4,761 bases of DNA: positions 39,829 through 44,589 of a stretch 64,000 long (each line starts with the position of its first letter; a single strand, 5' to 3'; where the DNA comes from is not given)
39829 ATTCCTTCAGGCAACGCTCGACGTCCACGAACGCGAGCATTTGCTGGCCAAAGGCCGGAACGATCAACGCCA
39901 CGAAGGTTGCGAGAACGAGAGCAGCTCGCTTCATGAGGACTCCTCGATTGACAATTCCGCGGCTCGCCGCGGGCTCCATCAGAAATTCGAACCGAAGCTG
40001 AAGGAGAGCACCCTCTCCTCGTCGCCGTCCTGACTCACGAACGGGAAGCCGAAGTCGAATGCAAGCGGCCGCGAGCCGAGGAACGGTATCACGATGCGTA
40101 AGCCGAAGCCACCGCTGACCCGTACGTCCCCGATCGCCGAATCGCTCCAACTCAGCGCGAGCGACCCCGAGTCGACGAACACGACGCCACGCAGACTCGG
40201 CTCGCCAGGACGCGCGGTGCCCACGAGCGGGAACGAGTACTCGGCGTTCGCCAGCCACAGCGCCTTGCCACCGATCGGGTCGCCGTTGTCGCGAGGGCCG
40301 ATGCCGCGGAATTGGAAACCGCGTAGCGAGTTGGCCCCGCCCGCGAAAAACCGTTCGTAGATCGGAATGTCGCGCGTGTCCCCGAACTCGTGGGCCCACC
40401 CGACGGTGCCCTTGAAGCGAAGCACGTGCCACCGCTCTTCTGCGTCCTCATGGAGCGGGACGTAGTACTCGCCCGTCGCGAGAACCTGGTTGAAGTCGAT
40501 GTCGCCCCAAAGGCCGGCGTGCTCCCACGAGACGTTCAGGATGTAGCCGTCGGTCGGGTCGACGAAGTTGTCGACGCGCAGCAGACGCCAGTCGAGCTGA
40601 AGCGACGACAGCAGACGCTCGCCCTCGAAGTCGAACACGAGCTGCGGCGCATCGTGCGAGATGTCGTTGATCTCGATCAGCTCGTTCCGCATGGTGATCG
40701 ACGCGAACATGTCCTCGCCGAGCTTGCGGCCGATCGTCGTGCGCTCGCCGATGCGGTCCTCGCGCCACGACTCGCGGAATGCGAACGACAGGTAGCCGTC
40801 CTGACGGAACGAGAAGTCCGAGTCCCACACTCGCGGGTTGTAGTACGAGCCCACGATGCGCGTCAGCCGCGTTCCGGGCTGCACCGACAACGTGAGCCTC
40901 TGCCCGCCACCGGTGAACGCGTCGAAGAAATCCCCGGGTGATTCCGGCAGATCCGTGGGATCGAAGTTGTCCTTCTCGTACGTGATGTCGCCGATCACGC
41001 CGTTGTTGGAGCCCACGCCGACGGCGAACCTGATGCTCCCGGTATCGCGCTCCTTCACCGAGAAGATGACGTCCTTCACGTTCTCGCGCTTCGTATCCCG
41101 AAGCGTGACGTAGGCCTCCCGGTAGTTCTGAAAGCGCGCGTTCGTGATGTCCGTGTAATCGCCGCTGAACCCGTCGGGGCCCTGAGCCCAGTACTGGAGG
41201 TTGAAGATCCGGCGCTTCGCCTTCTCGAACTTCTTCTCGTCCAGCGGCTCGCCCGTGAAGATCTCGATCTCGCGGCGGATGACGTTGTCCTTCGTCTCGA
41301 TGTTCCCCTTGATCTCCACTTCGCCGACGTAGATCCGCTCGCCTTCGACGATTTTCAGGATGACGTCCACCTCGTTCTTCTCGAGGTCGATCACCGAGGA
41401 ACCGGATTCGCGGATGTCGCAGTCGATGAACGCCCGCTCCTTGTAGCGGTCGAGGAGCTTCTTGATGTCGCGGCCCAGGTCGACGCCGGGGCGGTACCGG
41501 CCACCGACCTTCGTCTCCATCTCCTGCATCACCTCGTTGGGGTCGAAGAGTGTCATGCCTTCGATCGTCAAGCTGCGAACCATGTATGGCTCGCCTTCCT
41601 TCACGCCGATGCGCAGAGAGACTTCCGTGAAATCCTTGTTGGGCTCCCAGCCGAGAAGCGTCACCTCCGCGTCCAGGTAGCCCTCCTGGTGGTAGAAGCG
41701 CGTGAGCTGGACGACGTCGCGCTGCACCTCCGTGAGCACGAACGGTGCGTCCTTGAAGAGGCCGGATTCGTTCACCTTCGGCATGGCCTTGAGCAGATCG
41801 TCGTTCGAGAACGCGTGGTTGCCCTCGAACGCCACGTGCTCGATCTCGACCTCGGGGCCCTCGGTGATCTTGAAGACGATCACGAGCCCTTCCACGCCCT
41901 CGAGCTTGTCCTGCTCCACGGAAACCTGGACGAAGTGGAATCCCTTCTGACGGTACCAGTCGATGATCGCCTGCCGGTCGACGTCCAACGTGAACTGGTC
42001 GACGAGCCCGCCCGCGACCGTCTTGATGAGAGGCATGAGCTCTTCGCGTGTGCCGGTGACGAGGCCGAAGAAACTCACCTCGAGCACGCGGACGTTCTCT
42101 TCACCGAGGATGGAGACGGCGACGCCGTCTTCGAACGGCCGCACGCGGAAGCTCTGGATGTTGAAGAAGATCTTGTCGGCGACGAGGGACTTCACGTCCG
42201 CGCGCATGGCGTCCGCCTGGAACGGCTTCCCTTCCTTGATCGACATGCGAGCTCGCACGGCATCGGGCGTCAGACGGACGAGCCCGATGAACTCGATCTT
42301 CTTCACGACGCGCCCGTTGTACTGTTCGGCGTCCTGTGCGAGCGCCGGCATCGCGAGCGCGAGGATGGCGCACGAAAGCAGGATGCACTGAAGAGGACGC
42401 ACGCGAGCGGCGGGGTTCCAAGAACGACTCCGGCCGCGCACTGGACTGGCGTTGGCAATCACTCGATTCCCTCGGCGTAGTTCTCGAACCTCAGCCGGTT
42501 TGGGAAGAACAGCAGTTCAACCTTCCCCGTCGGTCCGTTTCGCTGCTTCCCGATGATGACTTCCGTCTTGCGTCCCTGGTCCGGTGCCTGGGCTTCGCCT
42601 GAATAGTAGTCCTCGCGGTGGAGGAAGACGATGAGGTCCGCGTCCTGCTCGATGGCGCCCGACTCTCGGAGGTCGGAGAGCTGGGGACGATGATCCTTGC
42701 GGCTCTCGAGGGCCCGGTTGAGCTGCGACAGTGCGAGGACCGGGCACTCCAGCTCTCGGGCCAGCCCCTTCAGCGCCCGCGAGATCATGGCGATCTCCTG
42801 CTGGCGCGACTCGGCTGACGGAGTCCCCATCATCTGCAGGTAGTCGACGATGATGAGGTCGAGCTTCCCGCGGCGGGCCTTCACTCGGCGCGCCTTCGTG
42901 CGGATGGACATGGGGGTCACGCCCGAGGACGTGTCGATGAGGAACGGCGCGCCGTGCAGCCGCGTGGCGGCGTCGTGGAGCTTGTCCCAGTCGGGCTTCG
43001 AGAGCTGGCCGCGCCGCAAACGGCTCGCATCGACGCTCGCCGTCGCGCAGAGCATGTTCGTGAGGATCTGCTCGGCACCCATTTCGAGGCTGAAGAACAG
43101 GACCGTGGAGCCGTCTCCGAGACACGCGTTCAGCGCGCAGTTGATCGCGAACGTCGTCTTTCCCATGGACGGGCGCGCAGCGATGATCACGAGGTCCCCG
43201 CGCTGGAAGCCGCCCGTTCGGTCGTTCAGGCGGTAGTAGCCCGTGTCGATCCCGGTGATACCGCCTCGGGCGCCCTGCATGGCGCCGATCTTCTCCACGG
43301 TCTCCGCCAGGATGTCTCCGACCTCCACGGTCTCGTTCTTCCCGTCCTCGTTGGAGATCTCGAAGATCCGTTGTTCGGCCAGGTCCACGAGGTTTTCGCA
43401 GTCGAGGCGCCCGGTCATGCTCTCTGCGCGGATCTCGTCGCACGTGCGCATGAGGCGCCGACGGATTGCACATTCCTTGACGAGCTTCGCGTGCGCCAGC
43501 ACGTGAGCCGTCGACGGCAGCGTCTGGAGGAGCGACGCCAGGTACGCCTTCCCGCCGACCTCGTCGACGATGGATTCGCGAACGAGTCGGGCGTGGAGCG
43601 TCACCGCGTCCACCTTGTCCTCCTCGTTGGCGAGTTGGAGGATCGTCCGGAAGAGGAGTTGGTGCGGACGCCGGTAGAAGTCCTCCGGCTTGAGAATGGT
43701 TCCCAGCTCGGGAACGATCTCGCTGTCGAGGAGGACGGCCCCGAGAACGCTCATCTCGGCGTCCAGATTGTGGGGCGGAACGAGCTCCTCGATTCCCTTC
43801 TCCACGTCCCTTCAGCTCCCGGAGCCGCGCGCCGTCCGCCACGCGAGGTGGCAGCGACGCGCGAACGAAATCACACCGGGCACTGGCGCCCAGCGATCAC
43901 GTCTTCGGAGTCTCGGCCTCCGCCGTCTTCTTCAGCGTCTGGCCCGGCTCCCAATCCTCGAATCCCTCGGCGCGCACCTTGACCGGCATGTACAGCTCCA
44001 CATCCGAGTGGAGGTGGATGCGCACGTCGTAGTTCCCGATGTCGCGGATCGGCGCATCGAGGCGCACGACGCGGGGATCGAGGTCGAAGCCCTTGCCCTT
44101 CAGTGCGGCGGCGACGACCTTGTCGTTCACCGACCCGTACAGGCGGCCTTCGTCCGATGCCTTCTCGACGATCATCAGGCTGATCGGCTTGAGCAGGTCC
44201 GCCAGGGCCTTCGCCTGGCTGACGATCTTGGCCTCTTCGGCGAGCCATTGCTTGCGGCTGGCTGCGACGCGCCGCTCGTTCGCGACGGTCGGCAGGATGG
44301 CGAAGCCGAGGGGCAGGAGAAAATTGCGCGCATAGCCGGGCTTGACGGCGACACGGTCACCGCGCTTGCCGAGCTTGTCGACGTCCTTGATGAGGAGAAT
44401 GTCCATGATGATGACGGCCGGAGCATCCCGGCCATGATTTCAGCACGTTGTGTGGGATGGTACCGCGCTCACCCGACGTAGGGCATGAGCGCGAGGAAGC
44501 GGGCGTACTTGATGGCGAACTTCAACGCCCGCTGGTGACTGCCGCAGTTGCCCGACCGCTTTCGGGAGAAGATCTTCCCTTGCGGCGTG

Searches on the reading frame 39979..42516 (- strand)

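Call 97: search_protein_families(library=pfam, proteins=[window:39979-42516:-], max_evalue=0.0001)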
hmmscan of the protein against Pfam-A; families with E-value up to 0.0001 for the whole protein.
window:39979-42516:- (845 aa): 4 families
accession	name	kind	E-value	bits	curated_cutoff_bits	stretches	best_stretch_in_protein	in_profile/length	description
PF01103.29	Omp85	-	2.7e-52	178.7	24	1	534-845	2-325/325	Omp85 superfamily domain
PF07244.20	POTRA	-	1.2e-42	144.9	21.3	4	224-308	2-79/79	Surface antigen variable number repeat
PF08479.16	POTRA_2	-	2.9e-07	30.7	24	0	224-307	2-75/76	POTRA domain, ShlB-type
PF08478.15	POTRA_1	-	3.1e-05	24.6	23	0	225-254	3-32/69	POTRA domain, FtsQ-type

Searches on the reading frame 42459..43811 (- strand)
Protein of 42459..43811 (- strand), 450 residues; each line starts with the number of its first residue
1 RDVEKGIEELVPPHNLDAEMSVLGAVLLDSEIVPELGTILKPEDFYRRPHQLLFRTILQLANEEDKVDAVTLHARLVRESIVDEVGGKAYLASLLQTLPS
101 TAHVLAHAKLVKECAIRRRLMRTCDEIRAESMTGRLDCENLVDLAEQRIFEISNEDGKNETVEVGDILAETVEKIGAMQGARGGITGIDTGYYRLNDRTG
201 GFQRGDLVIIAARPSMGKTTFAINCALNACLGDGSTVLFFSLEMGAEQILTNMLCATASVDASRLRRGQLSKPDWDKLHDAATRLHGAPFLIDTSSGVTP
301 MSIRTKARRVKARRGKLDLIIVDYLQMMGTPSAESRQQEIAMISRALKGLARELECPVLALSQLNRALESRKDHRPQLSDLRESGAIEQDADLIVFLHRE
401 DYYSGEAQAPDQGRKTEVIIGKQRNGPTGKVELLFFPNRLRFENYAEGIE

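Call 97: search_protein_families(library=pfam, proteins=[window:42459-43811:-], max_evalue=0.0001)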
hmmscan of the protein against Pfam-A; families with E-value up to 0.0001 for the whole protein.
window:42459-43811:- (450 aa): 4 families
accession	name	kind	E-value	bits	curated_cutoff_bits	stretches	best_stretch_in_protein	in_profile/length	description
PF03796.21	DnaB_C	-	2.1e-100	335.8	27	1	187-444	1-255/255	DnaB-like helicase C terminal domain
PF00772.26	DnaB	-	1.6e-30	105.6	23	1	12-113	2-103/103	DnaB-like helicase N terminal domain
PF13481.12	AAA_25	-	2.1e-14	54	27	1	196-364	23-190/195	AAA domain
PF06745.19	ATPase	-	3.8e-06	26.9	26.6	1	184-254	4-68/231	KaiC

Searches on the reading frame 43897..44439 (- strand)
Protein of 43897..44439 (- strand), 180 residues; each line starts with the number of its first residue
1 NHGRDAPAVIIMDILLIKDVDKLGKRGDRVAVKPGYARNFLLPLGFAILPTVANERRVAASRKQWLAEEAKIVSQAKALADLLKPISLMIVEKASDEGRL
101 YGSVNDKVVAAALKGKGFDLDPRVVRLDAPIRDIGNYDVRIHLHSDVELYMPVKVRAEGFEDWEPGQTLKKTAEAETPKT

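Call 98: search_protein_families(library=pfam, proteins=[window:43897-44439:-], max_evalue=0.0001)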
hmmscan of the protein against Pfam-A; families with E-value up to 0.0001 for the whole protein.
window:43897-44439:- (180 aa): 2 families
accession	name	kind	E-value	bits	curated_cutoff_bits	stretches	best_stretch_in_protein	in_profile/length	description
PF03948.19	Ribosomal_L9_C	-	1.1e-20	74.2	23.2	1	75-156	2-85/86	Ribosomal protein L9, C-terminal domain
PF01281.25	Ribosomal_L9_N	-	3.6e-17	62.1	20.7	1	12-56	1-45/47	Ribosomal protein L9, N-terminal domain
